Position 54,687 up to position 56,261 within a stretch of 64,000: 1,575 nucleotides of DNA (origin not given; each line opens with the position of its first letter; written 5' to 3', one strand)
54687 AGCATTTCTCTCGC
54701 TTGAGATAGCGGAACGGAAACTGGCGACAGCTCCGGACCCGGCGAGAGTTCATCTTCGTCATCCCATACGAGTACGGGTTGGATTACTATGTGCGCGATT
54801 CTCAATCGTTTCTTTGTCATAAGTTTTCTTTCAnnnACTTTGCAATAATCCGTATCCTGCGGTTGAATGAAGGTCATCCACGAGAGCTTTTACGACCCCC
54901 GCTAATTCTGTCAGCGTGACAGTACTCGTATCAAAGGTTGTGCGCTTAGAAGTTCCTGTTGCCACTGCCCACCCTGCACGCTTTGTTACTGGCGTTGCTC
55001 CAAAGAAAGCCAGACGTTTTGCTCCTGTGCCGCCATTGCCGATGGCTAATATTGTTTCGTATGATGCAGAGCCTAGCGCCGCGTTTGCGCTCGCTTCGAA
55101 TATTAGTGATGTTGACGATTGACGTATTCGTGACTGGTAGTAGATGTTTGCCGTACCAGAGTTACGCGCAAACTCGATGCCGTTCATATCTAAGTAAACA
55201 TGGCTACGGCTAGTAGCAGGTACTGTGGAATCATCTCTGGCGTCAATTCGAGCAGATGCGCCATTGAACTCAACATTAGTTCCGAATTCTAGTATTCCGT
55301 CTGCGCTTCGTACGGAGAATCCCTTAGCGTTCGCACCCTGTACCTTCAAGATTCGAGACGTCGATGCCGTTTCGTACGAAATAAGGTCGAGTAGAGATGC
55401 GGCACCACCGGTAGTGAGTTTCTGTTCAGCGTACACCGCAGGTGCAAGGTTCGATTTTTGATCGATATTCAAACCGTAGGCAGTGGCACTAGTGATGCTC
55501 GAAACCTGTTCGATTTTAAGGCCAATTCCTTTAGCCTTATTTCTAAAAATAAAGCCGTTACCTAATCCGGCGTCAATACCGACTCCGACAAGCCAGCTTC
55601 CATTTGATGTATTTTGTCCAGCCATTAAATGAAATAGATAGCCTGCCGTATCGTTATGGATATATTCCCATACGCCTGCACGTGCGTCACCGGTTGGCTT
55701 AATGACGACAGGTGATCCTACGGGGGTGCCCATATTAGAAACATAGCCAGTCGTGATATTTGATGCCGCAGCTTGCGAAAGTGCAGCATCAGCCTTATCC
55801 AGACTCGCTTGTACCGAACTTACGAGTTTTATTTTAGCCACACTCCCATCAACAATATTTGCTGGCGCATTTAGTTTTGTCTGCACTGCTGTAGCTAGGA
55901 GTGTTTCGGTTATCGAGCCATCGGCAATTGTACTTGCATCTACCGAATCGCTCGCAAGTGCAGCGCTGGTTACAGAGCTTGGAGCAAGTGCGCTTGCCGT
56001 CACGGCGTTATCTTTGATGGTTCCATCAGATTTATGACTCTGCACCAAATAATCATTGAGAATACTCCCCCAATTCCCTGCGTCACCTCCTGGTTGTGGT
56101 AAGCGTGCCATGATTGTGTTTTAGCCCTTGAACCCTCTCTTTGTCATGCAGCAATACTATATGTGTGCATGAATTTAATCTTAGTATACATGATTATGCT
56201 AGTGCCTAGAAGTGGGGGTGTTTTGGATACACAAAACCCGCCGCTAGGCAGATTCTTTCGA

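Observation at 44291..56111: Polymorphic tail-fibre-like gene family sharing one N-terminal adaptor module, with no phage context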

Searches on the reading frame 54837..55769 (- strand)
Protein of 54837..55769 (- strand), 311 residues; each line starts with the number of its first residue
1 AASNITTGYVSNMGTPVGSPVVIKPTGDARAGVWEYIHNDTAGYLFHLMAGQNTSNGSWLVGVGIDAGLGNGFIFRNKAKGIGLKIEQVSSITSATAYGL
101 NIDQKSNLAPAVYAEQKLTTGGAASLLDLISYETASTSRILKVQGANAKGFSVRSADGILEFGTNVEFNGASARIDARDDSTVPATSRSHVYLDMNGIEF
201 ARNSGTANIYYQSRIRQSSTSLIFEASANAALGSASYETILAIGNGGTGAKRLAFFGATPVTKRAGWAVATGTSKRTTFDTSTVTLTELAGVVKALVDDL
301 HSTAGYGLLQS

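Call 76: search_dna_similar(query=window:54837-55769:-, collection=phages, mode=protein, max_evalue=0.01, max_rows=25)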
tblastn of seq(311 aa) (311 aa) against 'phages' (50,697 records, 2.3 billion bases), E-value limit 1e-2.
Records with a match: 10; places in all: 10; records where one place covers at least 80% of the query: 7.
Best place of each record, by identity: <60% 10.
By first word of the organism name: Gordonia 9; Bacillus 1.
By host as written in the record: Gordonia terrae 3612 4; Gordonia rubripertincta NRRL B-16540 2; Gordonia rubripertincta NRRL B-16540 SEA 2; Gordonia terrae CAG3 1; Bacillus megaterium 1.
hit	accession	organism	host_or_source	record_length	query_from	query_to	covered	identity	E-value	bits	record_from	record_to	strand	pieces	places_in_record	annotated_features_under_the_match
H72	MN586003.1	Gordonia phage Yikes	Gordonia rubripertincta NRRL B-16540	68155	15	266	81%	42.5%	5e-50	183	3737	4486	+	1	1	4: hypothetical protein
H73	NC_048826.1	Gordonia phage Yikes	Gordonia rubripertincta NRRL B-16540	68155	15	266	81%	42.5%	5e-50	183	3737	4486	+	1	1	4: tail spike protein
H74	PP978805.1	Gordonia phage PrincePatrick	Gordonia terrae CAG3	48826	10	296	92%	34.9%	3e-39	152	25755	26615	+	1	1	31: hypothetical protein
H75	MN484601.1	Gordonia phage Sixama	Gordonia terrae 3612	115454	5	265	84%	34.0%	5e-33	134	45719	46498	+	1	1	85: hypothetical protein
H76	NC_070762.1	Gordonia phage Sixama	Gordonia terrae 3612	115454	5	265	84%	34.0%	5e-33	134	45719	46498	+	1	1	85: hypothetical protein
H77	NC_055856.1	Gordonia Phage Barsten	Gordonia terrae 3612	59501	9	265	83%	32.8%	8e-32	130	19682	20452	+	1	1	25: hypothetical protein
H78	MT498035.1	Gordonia Phage Barsten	Gordonia terrae 3612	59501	9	265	83%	32.8%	8e-32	130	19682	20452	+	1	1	25: hypothetical protein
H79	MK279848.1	Gordonia phage Dorito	Gordonia rubripertincta NRRL B-16540 SEA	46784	22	263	78%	28.8%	3e-12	73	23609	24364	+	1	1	28: hypothetical protein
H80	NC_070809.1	Gordonia phage Dorito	Gordonia rubripertincta NRRL B-16540 SEA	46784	22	263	78%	28.8%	3e-12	73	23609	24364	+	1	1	28: hypothetical protein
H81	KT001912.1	Bacillus phage Silence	Bacillus megaterium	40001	57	269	68%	32.7%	3e-16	85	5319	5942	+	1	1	hypothetical protein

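Call 79: get_annotated_region(hit=H73, flank=4000)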
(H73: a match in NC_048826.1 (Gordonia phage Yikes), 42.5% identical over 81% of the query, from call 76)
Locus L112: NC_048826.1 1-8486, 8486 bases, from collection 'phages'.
description: Gordonia phage Yikes, complete genome.
organism: Gordonia phage Yikes (NCBI taxid 2656545)
taxonomy: Viruses; Duplodnaviria; Heunggongvirae; Uroviricota; Caudoviricetes; Lambovirus; Lambovirus yikes
host: Gordonia rubripertincta NRRL B-16540; source: soil; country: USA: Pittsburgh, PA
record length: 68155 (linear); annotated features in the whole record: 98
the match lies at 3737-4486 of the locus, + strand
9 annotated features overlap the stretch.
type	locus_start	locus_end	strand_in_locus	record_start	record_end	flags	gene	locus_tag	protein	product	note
CDS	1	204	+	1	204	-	1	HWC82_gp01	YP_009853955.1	hypothetical protein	-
CDS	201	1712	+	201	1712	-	2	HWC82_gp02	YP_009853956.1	terminase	-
CDS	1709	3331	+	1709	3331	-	3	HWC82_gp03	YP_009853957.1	portal protein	-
CDS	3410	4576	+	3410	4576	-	4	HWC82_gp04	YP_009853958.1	tail spike protein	-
CDS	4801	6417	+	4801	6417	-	5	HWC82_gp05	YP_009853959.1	tail fiber protein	-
CDS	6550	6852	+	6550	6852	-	6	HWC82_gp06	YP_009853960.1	hypothetical protein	-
CDS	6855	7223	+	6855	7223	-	7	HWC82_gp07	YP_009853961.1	hypothetical protein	-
CDS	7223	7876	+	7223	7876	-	8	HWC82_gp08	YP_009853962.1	hypothetical protein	-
CDS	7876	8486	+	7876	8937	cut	9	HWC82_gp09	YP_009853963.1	hypothetical protein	-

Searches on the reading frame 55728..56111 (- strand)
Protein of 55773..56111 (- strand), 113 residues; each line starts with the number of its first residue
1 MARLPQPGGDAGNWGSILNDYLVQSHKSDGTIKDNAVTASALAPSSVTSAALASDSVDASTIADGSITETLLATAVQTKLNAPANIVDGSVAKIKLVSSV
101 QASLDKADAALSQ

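Call 10: find_homologous_proteins(query=window:55773-56111:-, max_evalue=0.001)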
Query seq(113 aa) (113 aa): 52 proteins with E <= 0.001 among 97 candidates.
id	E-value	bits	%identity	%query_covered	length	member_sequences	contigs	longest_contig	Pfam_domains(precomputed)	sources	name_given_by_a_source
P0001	1.5e-35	139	74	85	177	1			-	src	-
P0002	9.6e-28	114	70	72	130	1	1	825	-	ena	-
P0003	1.6e-27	114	69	72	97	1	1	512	-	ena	-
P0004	1.6e-27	114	61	98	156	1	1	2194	-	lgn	-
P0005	3.8e-25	106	58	98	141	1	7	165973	-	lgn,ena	-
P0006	8.5e-25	105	66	73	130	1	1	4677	-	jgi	jgi:hypothetical protein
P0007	1.1e-23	101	66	73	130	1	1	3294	-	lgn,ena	-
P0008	3.8e-20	90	85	42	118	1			-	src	-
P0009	4.9e-20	90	52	93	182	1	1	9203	-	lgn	-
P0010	1.2e-17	82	70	50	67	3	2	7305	-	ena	-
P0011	1.5e-17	82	59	72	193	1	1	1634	-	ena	-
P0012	4.1e-17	80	54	99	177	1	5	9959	-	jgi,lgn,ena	-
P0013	1.0e-16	79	54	85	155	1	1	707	PF20618.4,PF07479.20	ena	-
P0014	3.8e-16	77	60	73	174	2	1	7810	-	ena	-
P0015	4.5e-15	74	58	59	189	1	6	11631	PF19264.5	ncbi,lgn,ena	-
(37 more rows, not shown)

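Call 91: predict_structure(alignment_id=A5)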
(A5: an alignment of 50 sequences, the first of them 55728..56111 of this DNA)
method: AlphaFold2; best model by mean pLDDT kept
length: 128 residues; sequences in the alignment: 50
mean_pLDDT: 77.4   pTM: 0.31
mean pLDDT of the five models: 77.4, 76.4, 75.7, 74.9, 70.1
residues with pLDDT >= 90: 27; 70-90: 58; 50-70: 41; < 50: 2
segments of 3 or more residues with pLDDT < 50: none
pLDDT, mean of each block of 10 residues (from residue 1): 56 81 91 88 81 65 72 86 68 71 93 86 67
secondary structure, 60 per line:
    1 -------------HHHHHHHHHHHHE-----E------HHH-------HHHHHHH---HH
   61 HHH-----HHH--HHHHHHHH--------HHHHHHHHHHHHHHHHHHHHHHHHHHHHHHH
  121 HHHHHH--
elements in order: H14-25 H49-55 H59-63 H74-81 H90-126

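Call 95: fold_search(model_id=the predicted structure, library=pdb)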
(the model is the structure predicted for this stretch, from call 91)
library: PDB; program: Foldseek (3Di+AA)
matches with E <= 10: 1; with E <= 0.001: 0
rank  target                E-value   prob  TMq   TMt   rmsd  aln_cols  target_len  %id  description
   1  9ynu_K                9.7e+00  0.02  0.19  0.05  18.3       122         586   10  Tra1 and core modules including core tip of ctSAGA complex (released 2025-12-03)

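Call 99: fold_search(model_id=the predicted structure, library=viral)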
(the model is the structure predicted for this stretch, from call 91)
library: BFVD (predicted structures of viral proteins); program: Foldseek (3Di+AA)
matches with E <= 10: 26; with E <= 0.001: 0
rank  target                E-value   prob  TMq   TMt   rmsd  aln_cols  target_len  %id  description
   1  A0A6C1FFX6            8.7e-02  0.63  0.20  0.11   9.6        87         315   30  Collagen triple helix repeat-containing protein [Streptomyces phage BRock]
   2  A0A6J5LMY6            6.9e-01  0.28  0.32  0.18  16.5       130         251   22  Phage tail repeat like [uncultured Caudovirales phage]
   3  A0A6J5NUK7            1.8e+00  0.20  0.16  0.05   9.7        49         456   26  Collagen triple helix repeat [uncultured Caudovirales phage]
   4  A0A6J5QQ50            1.8e+00  0.10  0.25  0.07  23.1       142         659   23  Fibritin C-terminal [uncultured Caudovirales phage]
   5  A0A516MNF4            3.2e+00  0.07  0.15  0.06   9.0        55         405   31  (no name in the UniProt tables at hand)
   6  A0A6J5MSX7            3.4e+00  0.07  0.25  0.08  15.8       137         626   18  Collagen triple helix repeat [uncultured Caudovirales phage]
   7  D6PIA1                4.2e+00  0.05  0.16  0.09   9.2        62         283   22  (no name in the UniProt tables at hand)
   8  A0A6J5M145            4.5e+00  0.10  0.19  0.04  10.2        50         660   24  Collagen triple helix repeat [uncultured Caudovirales phage]
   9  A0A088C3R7            5.1e+00  0.11  0.17  0.38   2.7        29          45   21  (no name in the UniProt tables at hand)
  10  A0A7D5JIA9            5.1e+00  0.03  0.16  0.15  13.0       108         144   20  (no name in the UniProt tables at hand)
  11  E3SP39                5.1e+00  0.02  0.15  0.02  14.3        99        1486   25  Predicted protein [Cyanophage NATL2A-133]
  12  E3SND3                5.1e+00  0.02  0.14  0.04  13.6       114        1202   24  Predicted protein [Cyanophage NATL1A-7]
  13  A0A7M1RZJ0            5.4e+00  0.05  0.20  0.08  10.6        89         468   19  Tail fiber protein [uncultured phage cr271_1]
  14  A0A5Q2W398            5.8e+00  0.03  0.18  0.13  16.9       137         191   10  (no name in the UniProt tables at hand)
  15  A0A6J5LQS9            7.5e+00  0.04  0.15  0.09   8.9        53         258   21  Uncharacterized protein (Fragment) [uncultured Caudovirales phage]
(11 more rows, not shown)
